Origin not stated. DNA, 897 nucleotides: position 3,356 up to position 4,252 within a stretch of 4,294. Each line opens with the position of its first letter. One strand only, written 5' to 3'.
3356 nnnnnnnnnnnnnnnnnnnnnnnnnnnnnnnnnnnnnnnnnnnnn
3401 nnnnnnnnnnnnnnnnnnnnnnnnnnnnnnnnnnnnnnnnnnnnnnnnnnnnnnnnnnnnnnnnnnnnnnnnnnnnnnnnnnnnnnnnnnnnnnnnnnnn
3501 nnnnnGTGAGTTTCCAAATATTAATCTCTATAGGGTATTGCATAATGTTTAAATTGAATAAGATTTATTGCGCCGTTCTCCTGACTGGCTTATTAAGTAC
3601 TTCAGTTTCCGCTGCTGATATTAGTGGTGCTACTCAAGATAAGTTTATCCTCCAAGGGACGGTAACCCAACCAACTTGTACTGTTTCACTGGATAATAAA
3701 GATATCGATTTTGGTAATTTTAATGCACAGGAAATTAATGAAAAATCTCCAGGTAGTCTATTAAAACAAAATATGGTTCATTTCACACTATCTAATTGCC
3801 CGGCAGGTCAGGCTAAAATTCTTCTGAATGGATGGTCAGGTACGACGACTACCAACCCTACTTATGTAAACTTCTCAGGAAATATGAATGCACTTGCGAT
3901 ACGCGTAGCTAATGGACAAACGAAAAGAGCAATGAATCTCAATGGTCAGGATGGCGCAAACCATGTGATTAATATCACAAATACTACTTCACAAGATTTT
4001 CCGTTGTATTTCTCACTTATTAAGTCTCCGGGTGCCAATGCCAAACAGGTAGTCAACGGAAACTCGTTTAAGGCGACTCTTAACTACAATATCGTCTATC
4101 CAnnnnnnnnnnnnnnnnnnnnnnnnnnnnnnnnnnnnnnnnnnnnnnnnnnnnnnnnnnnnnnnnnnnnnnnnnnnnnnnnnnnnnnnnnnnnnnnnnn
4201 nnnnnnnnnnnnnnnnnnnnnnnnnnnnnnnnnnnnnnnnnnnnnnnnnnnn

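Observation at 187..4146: Minimal chaperone-usher pilus cluster: chaperone, usher and one pilin, with no two-domain adhesin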

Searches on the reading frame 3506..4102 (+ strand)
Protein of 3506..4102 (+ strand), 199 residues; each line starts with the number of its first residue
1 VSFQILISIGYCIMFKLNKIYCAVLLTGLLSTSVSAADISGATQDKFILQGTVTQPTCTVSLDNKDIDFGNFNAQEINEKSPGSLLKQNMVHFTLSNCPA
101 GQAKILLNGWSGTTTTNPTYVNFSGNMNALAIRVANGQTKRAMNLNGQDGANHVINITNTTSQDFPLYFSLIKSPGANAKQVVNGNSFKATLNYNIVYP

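Call 10: profile_search(protein=window:3506-4102:+)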
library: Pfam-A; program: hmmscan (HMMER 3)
A. the first sequence (199 residues): domains with independent E <= 10: 1; with E <= 0.001: 0
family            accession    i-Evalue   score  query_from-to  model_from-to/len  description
DTP-pb9_A-dom_C   PF21424.3        0.23    11.7     183-198         6-21/32  Distal tail protein pb9, A domain C-terminal
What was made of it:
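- On Classical chaperone-usher pathway (PapD-like chaperone plus PapC/FimD-like usher): Pfam PF00419 itself did not match (call 10).
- Checked: There was no PF00419 hit (call 10).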

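Call 12: search_protein_families(proteins=[window:3506-4102:+], library=ncbifam, max_evalue=0.1)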
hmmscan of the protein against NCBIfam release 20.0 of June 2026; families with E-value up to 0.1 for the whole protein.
window:3506-4102:+ (199 aa): 5 families
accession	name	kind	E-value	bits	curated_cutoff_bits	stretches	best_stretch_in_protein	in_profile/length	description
NF052363.1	FimG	equivalog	8.9e-11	41.7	220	1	21-177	5-150/166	type 1 fimbrial minor subunit FimG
NF011796.0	PRK15263.1-2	equivalog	2.9e-10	40.3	213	1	17-198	3-192/193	putative fimbrial protein StaE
NF007402.0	PRK09934.1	equivalog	4.6e-06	26.5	168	1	20-173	4-153/171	fimbria assembly protein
NF011835.0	PRK15307.1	equivalog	0.027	14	259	1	16-135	4-131/201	major fimbrial protein StkA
NF047952.2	ATportTamB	equivalog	0.033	12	825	1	34-101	528-598/1240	autotransporter assembly complex protein TamB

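Call 15: search_dna_similar(query=window:3506-4102:+, collection=plasmids, mode=protein, max_evalue=0.001)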
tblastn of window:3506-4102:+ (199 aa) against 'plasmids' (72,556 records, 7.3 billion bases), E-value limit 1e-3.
No match.
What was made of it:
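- Tried and rejected: Pilin searches. tblastn of the pilin against plasmids found nothing (call 15).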

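Call 23: search_solved_structures(query=window:3545-4102:+, max_evalue=1, show_alignments=3)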
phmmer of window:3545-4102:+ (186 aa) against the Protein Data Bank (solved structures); distinct sequences matched with E-value up to 1: 8.
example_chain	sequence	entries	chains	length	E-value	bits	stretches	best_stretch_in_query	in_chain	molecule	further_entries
9me4_G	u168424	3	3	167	3.3e-05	27.2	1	11-159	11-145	Protein FimG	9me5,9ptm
6e14_G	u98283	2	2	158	0.0001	25.5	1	15-159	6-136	Protein FimG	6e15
3jwn_G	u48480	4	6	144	0.00041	23.6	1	36-159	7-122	Protein fimG | FimG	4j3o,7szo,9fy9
5iqo_A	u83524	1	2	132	0.0042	20.3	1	44-159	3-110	Protein FimG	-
5iqm_G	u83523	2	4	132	0.0042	20.3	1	44-159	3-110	Protein FimG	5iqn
3o3x_A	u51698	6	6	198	0.17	15.1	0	74-146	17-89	gp41-5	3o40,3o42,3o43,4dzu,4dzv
6pwu_L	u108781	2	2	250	0.59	13.3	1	10-107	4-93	Antibody PG16 Fab light chain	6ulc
28nv_A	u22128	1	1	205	0.68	13.1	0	66-152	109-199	Fiber protein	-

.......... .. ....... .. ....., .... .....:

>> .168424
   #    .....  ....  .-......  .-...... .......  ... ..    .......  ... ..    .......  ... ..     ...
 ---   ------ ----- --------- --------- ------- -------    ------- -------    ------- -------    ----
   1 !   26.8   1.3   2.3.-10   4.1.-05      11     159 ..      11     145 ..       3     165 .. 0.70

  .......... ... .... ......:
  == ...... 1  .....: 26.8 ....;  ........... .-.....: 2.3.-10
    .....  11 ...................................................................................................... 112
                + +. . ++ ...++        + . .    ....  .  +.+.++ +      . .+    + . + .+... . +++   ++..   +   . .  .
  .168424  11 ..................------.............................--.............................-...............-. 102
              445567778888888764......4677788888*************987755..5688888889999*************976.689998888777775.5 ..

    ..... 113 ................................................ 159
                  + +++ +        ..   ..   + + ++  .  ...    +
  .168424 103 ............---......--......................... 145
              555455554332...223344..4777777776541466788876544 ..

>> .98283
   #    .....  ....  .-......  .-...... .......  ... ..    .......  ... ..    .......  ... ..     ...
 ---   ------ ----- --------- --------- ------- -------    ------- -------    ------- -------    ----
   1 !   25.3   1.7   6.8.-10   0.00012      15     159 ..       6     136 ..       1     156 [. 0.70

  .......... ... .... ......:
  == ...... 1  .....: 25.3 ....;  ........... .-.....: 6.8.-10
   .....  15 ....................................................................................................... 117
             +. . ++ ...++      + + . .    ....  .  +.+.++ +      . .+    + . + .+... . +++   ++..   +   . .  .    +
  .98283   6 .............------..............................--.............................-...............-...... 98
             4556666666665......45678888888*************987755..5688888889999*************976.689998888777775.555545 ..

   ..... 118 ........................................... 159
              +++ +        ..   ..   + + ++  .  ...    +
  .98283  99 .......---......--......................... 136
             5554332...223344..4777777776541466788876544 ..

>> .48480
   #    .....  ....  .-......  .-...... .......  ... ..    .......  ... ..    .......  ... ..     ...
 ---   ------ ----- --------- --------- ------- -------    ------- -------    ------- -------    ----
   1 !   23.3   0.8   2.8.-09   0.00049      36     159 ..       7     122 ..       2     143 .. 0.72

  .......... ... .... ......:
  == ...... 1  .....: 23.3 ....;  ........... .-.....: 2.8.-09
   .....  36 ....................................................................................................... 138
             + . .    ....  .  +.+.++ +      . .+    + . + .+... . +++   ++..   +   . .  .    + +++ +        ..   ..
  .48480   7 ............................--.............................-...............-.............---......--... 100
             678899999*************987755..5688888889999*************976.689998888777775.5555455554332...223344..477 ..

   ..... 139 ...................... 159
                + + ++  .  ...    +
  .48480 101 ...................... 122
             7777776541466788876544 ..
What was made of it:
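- The best sequence-level matches of the pilin are to the minor subunit FimG (calls 12, 23). The best sequence matches are FimG and StaE (calls 12, 23).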

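Call 24: find_homologous_proteins(query=window:3545-4102:+, max_evalue=0.001)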
Query window:3545-4102:+ (186 aa): 1 proteins with E <= 0.001 among 83 candidates.
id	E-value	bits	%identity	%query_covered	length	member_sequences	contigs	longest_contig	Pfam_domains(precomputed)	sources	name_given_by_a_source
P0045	1.3e-116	405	99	100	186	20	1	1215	-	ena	-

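Call 35: search_protein_representatives(protein=window:3545-4102:+)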
Query: 186 residues. Proteins with E-value up to 0.001 (for the whole library): 11; up to 1e-10: 1; up to 1e-30: 1. The best 11 are listed.
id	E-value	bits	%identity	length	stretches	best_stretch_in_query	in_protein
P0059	9.8e-39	149.4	100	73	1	114-186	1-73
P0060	5.4e-09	52.5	34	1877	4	79-100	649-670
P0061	8.6e-08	48.6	29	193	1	5-184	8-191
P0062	9.2e-05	38.8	29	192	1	4-185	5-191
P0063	9.4e-05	38.7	32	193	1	9-185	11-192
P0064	1.3e-04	38.2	31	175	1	5-125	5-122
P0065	3.2e-04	37.0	26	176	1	23-185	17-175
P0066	3.6e-04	36.9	30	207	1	1-185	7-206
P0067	7.1e-04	35.9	30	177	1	10-171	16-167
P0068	8.3e-04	35.7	33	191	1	10-100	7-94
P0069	9.9e-04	35.4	32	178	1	30-149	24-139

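Call 36: search_protein_families(proteins=[L006:2277-3110:-, L006:4052-4399:+, L006:4557-5540:+, L006:6232-6450:+, L006:3757-3996:-], library=ncbifam, max_evalue=0.01)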
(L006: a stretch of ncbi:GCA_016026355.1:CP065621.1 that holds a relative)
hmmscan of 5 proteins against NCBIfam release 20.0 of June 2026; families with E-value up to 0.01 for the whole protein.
L006:2277-3110:- (277 aa): 28 families (the best 25 are shown)
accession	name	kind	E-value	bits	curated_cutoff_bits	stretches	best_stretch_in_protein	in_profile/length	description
NF011732.0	PRK15185.1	equivalog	1.1e-30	107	354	1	19-266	37-303/309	transcriptional regulator HilD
NF011733.0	PRK15186.1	equivalog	2.2e-26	92.9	403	1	18-266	25-278/291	AraC family transcriptional regulator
NF011618.0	PRK15044.1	equivalog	4.3e-24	85.4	423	1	140-266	163-289/295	invasion transcriptional regulator HilC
NF007432.1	PRK09978.1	equivalog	6e-20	71.5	500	1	162-271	135-244/274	DNA-binding transcriptional regulator GadX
NF007407.0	PRK09940.1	equivalog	6.7e-20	71.7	348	1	165-270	130-234/253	transcriptional regulator YdeO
NF049968.1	QhpR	equivalog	6.3e-17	61.6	250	1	165-266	181-283/284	AraC-like transcriptional regulator QhpR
NF047788.1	TransRegPocR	equivalog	3e-14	53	500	1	163-267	183-288/296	transcriptional regulator PocR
TIGR04094.1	adjacent_YSIRK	equivalog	8.7e-12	44.7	200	1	172-266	288-382/383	YSIRK-targeted surface antigen transcriptional regulator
NF047455.1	TF_Staph_AryK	equivalog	1.3e-10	40.2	850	1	161-270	149-259/759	transcriptional regulator AryK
NF007633.0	PRK10296.1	equivalog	2e-09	37.4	264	1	214-270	219-275/280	transcriptional regulator ChbR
NF007860.0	PRK10572.1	equivalog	3.5e-09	35.9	208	1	173-269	187-284/292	arabinose operon transcriptional regulator AraC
NF050186.1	TransRegGliRPseudo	equivalog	2.4e-08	33.7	570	1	171-268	237-335/338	AraC family transcriptional regulator GliR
NF006902.0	PRK09393.1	equivalog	3.6e-08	33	425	1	173-271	224-323/327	transcriptional regulator FtrA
TIGR02297.1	HpaA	equivalog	4.7e-08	32.6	274.65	1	167-267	184-285/287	4-hydroxyphenylacetate catabolism regulatory protein HpaA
NF053784.1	TranRegCyprAlk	equivalog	5.2e-08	32.6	500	1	159-267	226-334/336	transcriptional regulator CypR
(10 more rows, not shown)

L006:4052-4399:+ (115 aa): 0 families

L006:4557-5540:+ (327 aa): 2 families
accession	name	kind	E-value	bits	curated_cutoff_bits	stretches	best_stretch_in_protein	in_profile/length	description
NF033538.2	transpos_IS91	equivalog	1.2e-72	244.9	125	1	2-310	47-355/356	IS91 family transposase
NF041913.1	HVO_2142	equivalog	0.00088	19.1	90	0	295-322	4-31/48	HVO_2142 family zinc finger protein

L006:6232-6450:+ (72 aa): 1 family
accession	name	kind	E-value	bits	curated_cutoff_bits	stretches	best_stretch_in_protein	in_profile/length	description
NF033545.0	transpos_IS630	equivalog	1.2e-15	57.8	100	1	2-59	242-298/299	IS630 family transposase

L006:3757-3996:- (79 aa): 2 families
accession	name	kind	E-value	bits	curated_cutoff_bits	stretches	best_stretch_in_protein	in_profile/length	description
NF033516.0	transpos_IS3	equivalog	7.8e-05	22.1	160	1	34-61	341-368/369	IS3 family transposase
NF033577.2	transpos_IS481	equivalog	0.0075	15.8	224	1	37-60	259-282/284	IS481 family transposase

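Call 38: find_encoding_contigs(protein=P0061, flank=10000, max_places=3)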
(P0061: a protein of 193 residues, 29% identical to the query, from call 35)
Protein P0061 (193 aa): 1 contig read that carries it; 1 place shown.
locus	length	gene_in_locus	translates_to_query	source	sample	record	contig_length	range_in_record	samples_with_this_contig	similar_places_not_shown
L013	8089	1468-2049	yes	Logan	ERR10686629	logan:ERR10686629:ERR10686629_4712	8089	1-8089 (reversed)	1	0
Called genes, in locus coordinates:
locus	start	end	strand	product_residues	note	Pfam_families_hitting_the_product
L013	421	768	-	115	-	PF01548:DEDD_Tnp_IS110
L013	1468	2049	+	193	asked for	-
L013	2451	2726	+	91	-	-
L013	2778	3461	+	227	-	PF00345:PapD_N, PF02753:PapD_C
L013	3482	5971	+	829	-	PF13954:PapC_N, PF00577:Usher, PF13953:PapC_C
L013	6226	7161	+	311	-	PF00419:Fimbrial (weak)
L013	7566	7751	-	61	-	-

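Call 42: find_homologous_proteins(query=A1, max_evalue=0.00001)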
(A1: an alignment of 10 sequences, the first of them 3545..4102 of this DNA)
Query A1 (10 sequences) (186 aa, profile of the alignment): 8 proteins with E <= 0.00001 among 5970 candidates.
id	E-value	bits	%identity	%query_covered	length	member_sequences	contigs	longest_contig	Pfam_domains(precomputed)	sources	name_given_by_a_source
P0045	1.6e-61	226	99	100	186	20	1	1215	-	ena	-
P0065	2.9e-44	169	25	81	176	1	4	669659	PF00419.27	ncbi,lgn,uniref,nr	ncbi:fimbrial protein [Pantoea dispersa]|uniref:fimbrial protein n=1 Tax=Pantoea dispersa TaxID=5981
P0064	1.2e-42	164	32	60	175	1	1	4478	-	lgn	-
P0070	1.1e-30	125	28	60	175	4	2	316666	PF00419.27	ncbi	ncbi:fimbrial protein [Pantoea agglomerans]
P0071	3.0e-22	98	22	55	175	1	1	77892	PF00419.27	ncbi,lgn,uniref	ncbi:fimbrial protein [Pantoea sp.]|uniref:fimbrial protein n=1 Tax=Pantoea sp. TaxID=69393 RepID=UP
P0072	1.8e-18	85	33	31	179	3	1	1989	PF00419.27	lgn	-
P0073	1.3e-17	83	22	73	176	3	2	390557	PF00419.27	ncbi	ncbi:fimbrial protein [Pantoea endophytica]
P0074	8.9e-16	77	28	99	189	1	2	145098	PF00419.27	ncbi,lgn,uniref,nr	ncbi:fimbrial protein (plasmid) [Hafnia alvei]|uniref:fimbrial protein n=1 Tax=Hafnia alvei TaxID=56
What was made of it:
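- Tried and rejected: Word-indexed protein searches with the pilin, alone or as a profile, found only itself and a few Pantoea and Hafnia pilins (calls 24, 42).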

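Call 90: predict_structure(alignment_id=A2)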
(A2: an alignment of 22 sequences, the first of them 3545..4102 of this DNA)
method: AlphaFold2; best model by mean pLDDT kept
length: 186 residues; sequences in the alignment: 22
mean_pLDDT: 80.9   pTM: 0.74
mean pLDDT of the five models: 80.9, 80.1, 79.5, 77.7, 75.2
residues with pLDDT >= 90: 85; 70-90: 65; 50-70: 9; < 50: 27
segments of 3 or more residues with pLDDT < 50: 1-3, 5-7, 12-30
pLDDT, mean of each block of 10 residues (from residue 1): 46 44 38 69 87 89 92 96 93 85 85 89 94 89 90 95 87 81 90
secondary structure, 60 per line:
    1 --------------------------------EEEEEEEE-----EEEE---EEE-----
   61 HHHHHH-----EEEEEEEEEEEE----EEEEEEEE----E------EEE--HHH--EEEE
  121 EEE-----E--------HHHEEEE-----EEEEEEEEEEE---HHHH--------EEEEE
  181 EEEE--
elements in order: E33-40 E46-49 E53-55 H61-66 E72-83 E88-95 E107-109 E117-123 E141-144 E150-160 H164-167 E176-184

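Call 92: fold_search(model_id=the predicted structure, library=pdb)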
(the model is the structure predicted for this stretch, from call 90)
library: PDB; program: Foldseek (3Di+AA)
matches with E <= 10: 939; with E <= 0.001: 47
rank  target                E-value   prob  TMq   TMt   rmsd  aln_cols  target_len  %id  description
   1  5nkt                  3.1e-08  1.00  0.64  0.77   2.9       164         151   12  FimA wt from E. coli (released 2018-05-16)
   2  5lp9                  3.9e-08  1.00  0.63  0.72   3.2       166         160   13  FimA wt from S. flexneri (released 2017-12-20)
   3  6erj_B                7.7e-07  1.00  0.63  0.72   3.5       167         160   14  Self-complemented FimA subunit from Salmonella enterica (released 2019-01-30)
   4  6erj_A                8.2e-07  1.00  0.62  0.71   3.4       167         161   12  Self-complemented FimA subunit from Salmonella enterica (released 2019-01-30)
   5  2m5g_MODEL_1_A        2.0e-06  1.00  0.63  0.72   3.2       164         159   12  Solution structure of FimA wt (released 2013-11-13)
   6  9fxa_K                3.5e-06  1.00  0.59  0.69   3.8       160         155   13  Cryo-EM structure of the type 1 pilus rod as part of the FimI-bound usher complex (FimDHGFAnIC - body 1) (released 2025-06-04)
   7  9iug_A                6.7e-06  1.00  0.54  0.61   5.2       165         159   16  Cryo-EM structure of the type I pilus from enterotoxigenic Escherichia coli (released 2025-05-28)
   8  9fx0_A                7.1e-06  1.00  0.56  0.65   4.7       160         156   14  Cryo-EM structure of the type 1 pilus tip-to-rod transition (released 2025-06-04)
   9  9fwz_E                7.6e-06  1.00  0.57  0.73   3.4       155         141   12  Cryo-EM structure of the type 1 pilus assembly platform as part of the FimA-bound chaperone-usher pilus complex (Local (released 2025-06-04)
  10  3bfq_G                9.0e-06  1.00  0.54  0.72   3.6       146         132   18  Crystal structure of truncated FimG (FimGt) in complex with the donor strand peptide of FimF (DSF) (released 2008-03-04)
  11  3jwn_G                1.0e-05  1.00  0.50  0.62   6.8       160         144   18  Complex of FimC, FimF, FimG and FimH (released 2010-06-16)
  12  8psv_A                1.4e-05  1.00  0.57  0.65   4.2       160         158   13  2.7 A cryo-EM structure of in vitro assembled type 1 pilus rod (released 2024-04-10)
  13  5iqo_A                1.7e-05  1.00  0.52  0.70   3.7       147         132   17  Crystal structure of the E. coli type 1 pilus subunit FimG (engineered variant with substitutions Q134E and S138E; N-t (released 2016-07-06)
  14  9fw9_B                1.9e-05  1.00  0.58  0.74   3.4       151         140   12  Cryo-EM structure of the type 1 pilus assembly platform as part of the FimA-bound chaperone-usher pilus complex (FimDH (released 2025-06-04)
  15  5oh0_A                1.9e-05  1.00  0.52  0.60   5.2       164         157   15  The Cryo-Electron Microscopy Structure of the Type 1 Chaperone-Usher Pilus Rod (released 2017-11-22)
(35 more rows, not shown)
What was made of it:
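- On Classical chaperone-usher pathway (PapD-like chaperone plus PapC/FimD-like usher): The model has pLDDT 80.9 and matches FimA at TM 0.64/0.77 (calls 90, 92).
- The best structural matches are FimA rods (call 92).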

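Call 103: find_encoding_contigs(protein=P0066, flank=8000, max_places=2)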
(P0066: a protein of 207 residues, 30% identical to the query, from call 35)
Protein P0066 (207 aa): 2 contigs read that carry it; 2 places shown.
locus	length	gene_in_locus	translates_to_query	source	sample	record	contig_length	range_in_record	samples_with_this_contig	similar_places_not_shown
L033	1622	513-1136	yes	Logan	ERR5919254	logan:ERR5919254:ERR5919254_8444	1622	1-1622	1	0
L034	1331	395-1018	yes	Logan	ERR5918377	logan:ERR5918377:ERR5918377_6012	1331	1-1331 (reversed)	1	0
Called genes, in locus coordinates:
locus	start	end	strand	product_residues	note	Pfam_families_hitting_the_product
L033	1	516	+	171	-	?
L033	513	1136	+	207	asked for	PF00419:Fimbrial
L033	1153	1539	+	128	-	-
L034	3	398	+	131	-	?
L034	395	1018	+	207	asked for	PF00419:Fimbrial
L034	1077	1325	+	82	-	-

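Call 104: find_encoding_contigs(protein=P0074, flank=8000, max_places=2)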
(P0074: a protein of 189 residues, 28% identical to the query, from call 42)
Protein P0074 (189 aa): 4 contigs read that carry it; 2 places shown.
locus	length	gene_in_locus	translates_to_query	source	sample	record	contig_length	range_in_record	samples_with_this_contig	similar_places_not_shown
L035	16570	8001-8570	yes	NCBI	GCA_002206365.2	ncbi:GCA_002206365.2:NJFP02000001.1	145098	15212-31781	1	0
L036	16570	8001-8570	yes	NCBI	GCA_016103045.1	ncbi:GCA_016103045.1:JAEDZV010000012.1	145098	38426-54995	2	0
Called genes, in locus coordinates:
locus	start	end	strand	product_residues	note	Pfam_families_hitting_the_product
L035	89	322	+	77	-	-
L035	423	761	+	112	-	-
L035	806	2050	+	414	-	PF09614:Cas_Csy2 (weak)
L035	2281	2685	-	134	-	-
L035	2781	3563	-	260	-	PF00589:Phage_integrase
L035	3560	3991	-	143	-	-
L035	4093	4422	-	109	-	-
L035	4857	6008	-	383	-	PF01979:Amidohydro_1, PF07969:Amidohydro_3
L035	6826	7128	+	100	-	-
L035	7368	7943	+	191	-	PF00419:Fimbrial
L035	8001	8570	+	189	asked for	PF00419:Fimbrial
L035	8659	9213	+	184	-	-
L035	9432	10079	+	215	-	PF00345:PapD_N, PF02753:PapD_C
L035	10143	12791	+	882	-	PF13954:PapC_N, PF00577:Usher, PF13953:PapC_C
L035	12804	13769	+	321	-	PF22003:MrkDrd, PF00419:Fimbrial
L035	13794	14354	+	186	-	PF00419:Fimbrial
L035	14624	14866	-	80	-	PF13683:rve_3, PF13333:rve_2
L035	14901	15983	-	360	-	PF01548:DEDD_Tnp_IS110, PF02371:Transposase_20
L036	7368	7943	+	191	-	PF00419:Fimbrial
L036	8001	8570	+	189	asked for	PF00419:Fimbrial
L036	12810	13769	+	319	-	PF22003:MrkDrd, PF00419:Fimbrial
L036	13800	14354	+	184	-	PF00419:Fimbrial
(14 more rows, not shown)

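Call 105: find_encoding_contigs(protein=P0063, flank=8000, max_places=2)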
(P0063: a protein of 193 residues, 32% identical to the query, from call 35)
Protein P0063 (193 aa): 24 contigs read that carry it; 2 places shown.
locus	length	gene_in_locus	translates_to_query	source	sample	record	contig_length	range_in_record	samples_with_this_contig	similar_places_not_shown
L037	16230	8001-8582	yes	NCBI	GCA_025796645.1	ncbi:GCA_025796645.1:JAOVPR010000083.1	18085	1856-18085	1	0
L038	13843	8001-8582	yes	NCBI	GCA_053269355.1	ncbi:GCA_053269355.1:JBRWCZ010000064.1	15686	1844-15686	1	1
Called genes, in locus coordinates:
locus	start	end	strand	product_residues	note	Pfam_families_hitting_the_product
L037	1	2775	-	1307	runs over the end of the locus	PF13018:ESPR (weak), PF02395:Peptidase_S6, PF24078:Beta-sol_PIC_HAP1_IgA0_2nd (weak), PF03797:Autotransporter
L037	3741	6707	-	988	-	PF13700:DUF4158, PF01526:DDE_Tnp_Tn3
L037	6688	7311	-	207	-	PF00239:Resolvase, PF02796:HTH_7 (faint)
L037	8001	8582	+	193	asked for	-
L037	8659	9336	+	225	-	PF00345:PapD_N, PF02753:PapD_C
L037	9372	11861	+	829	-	PF13954:PapC_N, PF00577:Usher, PF13953:PapC_C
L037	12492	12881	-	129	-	PF07361:Cytochrom_B562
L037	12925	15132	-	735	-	PF00141:peroxidase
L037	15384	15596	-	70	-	-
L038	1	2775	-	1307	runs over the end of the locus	PF13018:ESPR (weak), PF02395:Peptidase_S6, PF24078:Beta-sol_PIC_HAP1_IgA0_2nd (weak), PF03797:Autotransporter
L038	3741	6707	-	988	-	PF13700:DUF4158, PF01526:DDE_Tnp_Tn3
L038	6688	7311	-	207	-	PF00239:Resolvase, PF02796:HTH_7 (faint)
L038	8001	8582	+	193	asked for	-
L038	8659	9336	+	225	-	PF00345:PapD_N, PF02753:PapD_C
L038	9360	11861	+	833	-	PF13954:PapC_N, PF00577:Usher, PF13953:PapC_C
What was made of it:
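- The nearest homologues sit in the major-pilin slot: P0061 in L013, P0063 in L037 and P0074 in L035 (calls 38, 104, 105).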
